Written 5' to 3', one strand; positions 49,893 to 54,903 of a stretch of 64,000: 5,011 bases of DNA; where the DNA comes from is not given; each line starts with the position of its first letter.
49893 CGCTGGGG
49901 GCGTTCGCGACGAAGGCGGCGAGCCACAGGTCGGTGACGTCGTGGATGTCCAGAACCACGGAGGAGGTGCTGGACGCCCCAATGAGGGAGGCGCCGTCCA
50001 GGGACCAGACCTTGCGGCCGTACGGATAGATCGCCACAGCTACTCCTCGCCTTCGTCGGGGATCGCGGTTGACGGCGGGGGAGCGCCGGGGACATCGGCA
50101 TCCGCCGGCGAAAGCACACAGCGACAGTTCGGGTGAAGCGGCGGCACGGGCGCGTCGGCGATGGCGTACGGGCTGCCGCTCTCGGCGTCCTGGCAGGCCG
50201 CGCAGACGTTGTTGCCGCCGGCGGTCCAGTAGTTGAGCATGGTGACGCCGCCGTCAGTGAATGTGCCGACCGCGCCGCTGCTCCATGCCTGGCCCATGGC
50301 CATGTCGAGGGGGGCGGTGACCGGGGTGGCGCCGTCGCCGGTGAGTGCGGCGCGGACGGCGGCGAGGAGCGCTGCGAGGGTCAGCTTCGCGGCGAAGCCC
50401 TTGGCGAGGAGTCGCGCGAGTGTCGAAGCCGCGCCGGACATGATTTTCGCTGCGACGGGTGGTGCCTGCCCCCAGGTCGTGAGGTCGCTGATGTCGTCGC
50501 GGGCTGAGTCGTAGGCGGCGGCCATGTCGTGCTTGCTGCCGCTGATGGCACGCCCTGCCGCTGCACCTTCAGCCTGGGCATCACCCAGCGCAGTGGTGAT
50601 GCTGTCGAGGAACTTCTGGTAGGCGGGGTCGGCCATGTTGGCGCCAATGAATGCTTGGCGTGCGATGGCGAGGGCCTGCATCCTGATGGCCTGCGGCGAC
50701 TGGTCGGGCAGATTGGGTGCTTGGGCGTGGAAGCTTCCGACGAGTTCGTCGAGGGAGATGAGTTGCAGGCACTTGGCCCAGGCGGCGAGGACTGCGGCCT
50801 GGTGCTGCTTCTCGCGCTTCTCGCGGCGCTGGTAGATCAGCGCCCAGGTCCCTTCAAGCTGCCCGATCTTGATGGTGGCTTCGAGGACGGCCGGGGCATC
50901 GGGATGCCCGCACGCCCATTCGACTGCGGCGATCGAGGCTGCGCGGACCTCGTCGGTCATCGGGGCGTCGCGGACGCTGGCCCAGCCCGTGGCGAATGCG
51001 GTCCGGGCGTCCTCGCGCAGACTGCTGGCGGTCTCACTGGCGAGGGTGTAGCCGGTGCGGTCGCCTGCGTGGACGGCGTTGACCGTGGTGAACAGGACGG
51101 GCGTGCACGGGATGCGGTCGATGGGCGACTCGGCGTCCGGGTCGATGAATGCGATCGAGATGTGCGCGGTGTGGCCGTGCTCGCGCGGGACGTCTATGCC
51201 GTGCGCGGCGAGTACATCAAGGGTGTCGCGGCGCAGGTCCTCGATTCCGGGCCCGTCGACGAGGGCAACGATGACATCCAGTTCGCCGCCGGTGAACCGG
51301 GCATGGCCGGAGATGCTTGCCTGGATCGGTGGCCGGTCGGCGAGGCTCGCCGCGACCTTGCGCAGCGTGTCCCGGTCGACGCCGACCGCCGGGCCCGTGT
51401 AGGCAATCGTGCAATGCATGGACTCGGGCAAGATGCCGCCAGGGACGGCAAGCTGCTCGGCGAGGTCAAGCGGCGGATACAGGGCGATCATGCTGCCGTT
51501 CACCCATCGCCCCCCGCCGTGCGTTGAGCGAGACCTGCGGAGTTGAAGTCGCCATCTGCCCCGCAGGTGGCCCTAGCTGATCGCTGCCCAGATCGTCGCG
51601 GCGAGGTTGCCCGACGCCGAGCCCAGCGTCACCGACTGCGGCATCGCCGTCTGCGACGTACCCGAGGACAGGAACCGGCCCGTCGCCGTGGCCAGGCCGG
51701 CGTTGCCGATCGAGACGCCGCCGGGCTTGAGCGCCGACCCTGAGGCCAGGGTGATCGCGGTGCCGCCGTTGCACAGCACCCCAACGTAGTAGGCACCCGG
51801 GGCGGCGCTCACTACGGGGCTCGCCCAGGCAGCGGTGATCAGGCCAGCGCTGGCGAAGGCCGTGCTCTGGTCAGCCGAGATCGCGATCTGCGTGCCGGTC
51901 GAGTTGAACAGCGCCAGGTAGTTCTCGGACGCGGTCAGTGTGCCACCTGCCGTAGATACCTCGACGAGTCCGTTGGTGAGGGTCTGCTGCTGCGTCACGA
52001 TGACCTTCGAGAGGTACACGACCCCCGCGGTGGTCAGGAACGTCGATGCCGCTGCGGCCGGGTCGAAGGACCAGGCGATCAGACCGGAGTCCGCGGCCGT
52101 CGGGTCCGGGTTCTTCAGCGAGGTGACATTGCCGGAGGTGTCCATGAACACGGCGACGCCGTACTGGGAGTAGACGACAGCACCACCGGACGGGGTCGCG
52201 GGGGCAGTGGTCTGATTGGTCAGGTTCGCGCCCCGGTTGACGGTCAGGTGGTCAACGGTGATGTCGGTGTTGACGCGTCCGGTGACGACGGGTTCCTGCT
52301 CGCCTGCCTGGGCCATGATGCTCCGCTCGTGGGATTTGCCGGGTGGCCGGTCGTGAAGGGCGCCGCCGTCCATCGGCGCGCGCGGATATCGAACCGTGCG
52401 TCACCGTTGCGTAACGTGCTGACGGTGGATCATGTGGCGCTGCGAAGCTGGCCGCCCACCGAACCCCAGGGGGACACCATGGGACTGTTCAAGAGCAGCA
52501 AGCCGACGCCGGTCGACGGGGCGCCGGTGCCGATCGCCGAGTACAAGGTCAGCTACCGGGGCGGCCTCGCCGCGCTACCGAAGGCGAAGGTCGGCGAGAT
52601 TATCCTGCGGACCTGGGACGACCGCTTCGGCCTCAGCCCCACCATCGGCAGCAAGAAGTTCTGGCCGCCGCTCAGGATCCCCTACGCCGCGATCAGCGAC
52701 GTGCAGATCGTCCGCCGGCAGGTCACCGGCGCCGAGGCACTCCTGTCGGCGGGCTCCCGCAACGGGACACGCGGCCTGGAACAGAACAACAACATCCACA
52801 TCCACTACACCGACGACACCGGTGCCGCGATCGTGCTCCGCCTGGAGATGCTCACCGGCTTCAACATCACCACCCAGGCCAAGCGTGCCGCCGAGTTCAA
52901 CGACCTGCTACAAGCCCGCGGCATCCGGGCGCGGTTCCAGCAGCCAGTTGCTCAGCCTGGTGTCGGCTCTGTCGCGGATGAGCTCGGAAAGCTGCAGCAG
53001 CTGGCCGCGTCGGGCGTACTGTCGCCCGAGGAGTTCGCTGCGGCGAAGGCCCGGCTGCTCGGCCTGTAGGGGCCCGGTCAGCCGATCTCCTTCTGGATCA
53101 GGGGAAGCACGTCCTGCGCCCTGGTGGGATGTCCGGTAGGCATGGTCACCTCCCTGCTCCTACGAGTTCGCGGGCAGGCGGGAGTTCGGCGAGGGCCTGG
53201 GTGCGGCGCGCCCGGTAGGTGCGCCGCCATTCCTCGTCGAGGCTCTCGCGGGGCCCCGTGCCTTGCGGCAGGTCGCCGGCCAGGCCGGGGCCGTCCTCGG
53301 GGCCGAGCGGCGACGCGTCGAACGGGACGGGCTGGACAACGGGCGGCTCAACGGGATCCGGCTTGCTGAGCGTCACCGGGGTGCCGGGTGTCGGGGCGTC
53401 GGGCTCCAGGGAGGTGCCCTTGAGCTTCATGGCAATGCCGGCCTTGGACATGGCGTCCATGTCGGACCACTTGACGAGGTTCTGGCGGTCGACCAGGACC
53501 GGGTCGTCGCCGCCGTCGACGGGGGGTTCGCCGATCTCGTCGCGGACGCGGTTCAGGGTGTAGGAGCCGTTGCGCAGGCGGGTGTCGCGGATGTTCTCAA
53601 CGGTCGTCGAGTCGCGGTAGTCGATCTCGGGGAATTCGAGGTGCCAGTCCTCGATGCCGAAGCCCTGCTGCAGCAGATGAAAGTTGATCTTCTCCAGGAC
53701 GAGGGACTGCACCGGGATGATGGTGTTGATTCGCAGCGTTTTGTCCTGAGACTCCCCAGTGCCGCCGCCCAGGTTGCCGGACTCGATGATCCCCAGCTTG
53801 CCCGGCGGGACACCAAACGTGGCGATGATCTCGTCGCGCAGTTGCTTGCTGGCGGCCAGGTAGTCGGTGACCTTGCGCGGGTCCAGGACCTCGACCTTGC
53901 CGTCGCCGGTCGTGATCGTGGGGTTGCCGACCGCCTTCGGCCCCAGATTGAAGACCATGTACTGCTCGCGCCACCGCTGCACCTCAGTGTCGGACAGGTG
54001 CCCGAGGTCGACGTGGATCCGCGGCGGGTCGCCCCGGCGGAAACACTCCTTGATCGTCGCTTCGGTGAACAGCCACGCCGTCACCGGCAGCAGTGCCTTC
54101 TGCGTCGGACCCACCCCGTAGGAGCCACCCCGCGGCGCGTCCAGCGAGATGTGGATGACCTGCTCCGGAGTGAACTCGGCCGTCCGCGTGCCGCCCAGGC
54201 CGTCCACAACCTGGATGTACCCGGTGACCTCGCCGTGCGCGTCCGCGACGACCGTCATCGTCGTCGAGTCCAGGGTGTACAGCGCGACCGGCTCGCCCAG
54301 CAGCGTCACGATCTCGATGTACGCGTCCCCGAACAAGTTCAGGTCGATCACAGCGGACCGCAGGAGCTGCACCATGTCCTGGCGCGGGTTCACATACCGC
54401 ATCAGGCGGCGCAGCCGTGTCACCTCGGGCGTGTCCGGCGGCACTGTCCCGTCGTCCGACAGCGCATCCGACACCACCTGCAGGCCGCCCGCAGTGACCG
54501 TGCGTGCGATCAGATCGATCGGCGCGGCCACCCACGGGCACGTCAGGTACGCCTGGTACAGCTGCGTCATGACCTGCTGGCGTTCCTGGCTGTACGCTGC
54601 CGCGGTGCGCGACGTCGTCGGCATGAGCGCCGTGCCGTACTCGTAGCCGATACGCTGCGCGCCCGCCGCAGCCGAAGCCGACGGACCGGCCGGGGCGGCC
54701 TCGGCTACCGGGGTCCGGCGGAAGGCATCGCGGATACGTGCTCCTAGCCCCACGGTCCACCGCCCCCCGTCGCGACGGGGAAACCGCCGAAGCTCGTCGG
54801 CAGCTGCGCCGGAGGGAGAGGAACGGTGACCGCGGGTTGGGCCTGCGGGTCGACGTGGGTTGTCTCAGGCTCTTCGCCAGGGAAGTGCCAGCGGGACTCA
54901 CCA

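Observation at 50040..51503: Acb1-like 2H phosphoesterase fused N-terminally to the MuF minor head protein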

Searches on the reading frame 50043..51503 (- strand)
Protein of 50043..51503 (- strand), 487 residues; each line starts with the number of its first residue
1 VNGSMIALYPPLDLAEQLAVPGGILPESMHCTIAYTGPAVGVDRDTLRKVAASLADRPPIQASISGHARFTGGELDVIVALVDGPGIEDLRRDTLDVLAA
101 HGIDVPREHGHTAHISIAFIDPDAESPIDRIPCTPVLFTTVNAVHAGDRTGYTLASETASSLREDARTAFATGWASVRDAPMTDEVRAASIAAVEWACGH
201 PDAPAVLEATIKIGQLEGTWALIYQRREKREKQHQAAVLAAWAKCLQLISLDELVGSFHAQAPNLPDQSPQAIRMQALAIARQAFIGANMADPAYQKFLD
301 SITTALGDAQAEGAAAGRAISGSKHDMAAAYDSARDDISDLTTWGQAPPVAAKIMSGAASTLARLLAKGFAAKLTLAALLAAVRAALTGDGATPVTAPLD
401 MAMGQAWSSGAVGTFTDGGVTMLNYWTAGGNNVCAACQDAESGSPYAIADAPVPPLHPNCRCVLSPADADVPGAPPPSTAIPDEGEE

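Call 4: search_protein_families(library=pfam, proteins=[window:50043-51503:-], max_evalue=0.1)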
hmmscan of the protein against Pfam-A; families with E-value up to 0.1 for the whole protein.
window:50043-51503:- (487 aa): 3 families
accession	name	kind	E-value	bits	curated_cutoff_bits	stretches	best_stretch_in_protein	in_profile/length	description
PF13563.12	2_5_RNA_ligase2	-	3e-05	24.6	27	1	28-125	25-121/152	2'-5' RNA ligase superfamily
PF15394.11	DUF4616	-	0.0042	16.6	27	1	221-386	65-229/524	Domain of unknown function (DUF4616)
PF04233.19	Phage_Mu_F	-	0.023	15.9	29.6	1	423-464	67-111/112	Phage Mu protein F like protein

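Call 5: search_protein_families(library=phrogs, proteins=[window:50043-51503:-], max_evalue=0.01)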
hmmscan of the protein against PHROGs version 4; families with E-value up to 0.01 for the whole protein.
window:50043-51503:- (487 aa): 10 families
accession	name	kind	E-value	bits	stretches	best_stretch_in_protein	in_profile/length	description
phrog_2659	-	DNA, RNA and nucleotide metabolism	6.4e-13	48.5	1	3-156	729-884/891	RNA ligase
phrog_14859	-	DNA, RNA and nucleotide metabolism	2.7e-09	37.5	1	14-157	69-219/373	RNA ligase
phrog_32135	-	unknown function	7.1e-08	33.6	1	418-470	124-175/219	-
phrog_4728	-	head and packaging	2.3e-07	31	1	414-471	239-303/591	head morphogenesis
phrog_2841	-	head and packaging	1.2e-05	25.5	1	415-470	251-309/525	minor head protein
phrog_115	-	head and packaging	1.5e-05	25.3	1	419-471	266-321/665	minor head protein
phrog_595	-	head and packaging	5.1e-05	23.8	1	417-472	244-302/513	head maturation protease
phrog_241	-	head and packaging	6.2e-05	23.2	1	443-469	247-275/679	head morphogenesis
phrog_1657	-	head and packaging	0.00021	21.7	1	426-469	253-300/337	head morphogenesis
phrog_2662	-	head and packaging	0.0024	17.5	1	298-466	540-707/717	portal protein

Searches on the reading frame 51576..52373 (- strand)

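Call 4: search_protein_families(library=pfam, proteins=[window:51576-52373:-], max_evalue=0.1)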
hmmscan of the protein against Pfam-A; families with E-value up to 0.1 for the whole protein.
window:51576-52373:- (266 aa): 2 families
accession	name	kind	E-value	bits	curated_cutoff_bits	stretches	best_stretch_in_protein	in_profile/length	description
PF06620.16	DUF1150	-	0.08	13.5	25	0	146-176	35-65/76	Protein of unknown function (DUF1150)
PF04151.21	PPC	-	0.087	14.1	25.9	1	134-199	12-68/70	Bacterial pre-peptidase C-terminal domain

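Call 5: search_protein_families(library=phrogs, proteins=[window:51576-52373:-], max_evalue=0.01)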
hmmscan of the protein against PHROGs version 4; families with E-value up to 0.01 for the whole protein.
window:51576-52373:- (266 aa): 1 family
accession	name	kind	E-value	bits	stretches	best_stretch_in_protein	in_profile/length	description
phrog_4013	-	unknown function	4.4e-07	29.9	1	94-265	479-658/659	-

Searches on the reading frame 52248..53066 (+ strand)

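Call 4: search_protein_families(library=pfam, proteins=[window:52248-53066:+], max_evalue=0.1)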
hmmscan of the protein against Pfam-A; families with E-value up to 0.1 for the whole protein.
window:52248-53066:+ (273 aa): 2 families
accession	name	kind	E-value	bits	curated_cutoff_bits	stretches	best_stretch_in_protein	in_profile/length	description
PF09851.14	SHOCT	-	5.6e-07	29.6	27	1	244-271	1-28/28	Short C-terminal domain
PF05120.17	GvpG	-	0.023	15.3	30.6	1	241-271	32-62/67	Gas vesicle protein G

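Call 5: search_protein_families(library=phrogs, proteins=[window:52248-53066:+], max_evalue=0.01)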
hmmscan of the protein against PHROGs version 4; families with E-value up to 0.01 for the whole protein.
window:52248-53066:+ (273 aa): 2 families
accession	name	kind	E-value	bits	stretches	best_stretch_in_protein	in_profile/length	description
phrog_2700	-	unknown function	1.5e-05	25.6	1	239-273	297-331/331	-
phrog_888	-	unknown function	0.0018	19.1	1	236-273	234-271/271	-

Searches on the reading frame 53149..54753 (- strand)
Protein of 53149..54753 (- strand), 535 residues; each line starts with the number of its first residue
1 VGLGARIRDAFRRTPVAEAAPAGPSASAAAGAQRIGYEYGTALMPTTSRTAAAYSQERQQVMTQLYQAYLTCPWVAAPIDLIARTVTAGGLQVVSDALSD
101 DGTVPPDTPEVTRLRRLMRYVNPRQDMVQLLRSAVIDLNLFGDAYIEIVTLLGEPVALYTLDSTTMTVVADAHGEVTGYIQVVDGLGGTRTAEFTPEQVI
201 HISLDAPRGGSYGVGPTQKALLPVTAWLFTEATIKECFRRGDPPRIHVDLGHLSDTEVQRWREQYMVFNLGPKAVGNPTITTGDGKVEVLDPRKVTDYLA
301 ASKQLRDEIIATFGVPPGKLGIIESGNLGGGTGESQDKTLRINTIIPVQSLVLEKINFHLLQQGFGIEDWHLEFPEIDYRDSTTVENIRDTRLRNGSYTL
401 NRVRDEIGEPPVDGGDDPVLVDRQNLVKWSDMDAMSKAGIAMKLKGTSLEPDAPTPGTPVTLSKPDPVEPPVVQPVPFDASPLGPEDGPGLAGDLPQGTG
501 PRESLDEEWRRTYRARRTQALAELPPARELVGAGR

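Call 4: search_protein_families(library=pfam, proteins=[window:53149-54753:-], max_evalue=0.1)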
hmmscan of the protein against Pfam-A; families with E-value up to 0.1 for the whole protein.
window:53149-54753:- (535 aa): 2 families
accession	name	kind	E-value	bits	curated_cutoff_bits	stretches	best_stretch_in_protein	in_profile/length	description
PF04860.17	Phage_portal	-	3.1e-27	96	39.1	1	74-406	2-319/321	Phage portal protein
PF03790.18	KNOX1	-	0.061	13.5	26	0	64-84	14-34/43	KNOX1 domain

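Call 5: search_protein_families(library=phrogs, proteins=[window:53149-54753:-], max_evalue=0.01)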
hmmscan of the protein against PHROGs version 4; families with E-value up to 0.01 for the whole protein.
window:53149-54753:- (535 aa): 5 families
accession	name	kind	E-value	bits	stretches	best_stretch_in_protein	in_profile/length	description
phrog_12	-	head and packaging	1.2e-40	141.2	1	57-450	78-458/646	portal protein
phrog_2662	-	head and packaging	1e-31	111.3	1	44-450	38-441/717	portal protein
phrog_9232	-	head and packaging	2.3e-12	47.6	1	54-343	51-352/502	portal protein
phrog_68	-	head and packaging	2.2e-07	30.9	1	129-240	94-196/344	portal protein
phrog_5929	-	head and packaging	0.0059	16.9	1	250-441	24-214/228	portal protein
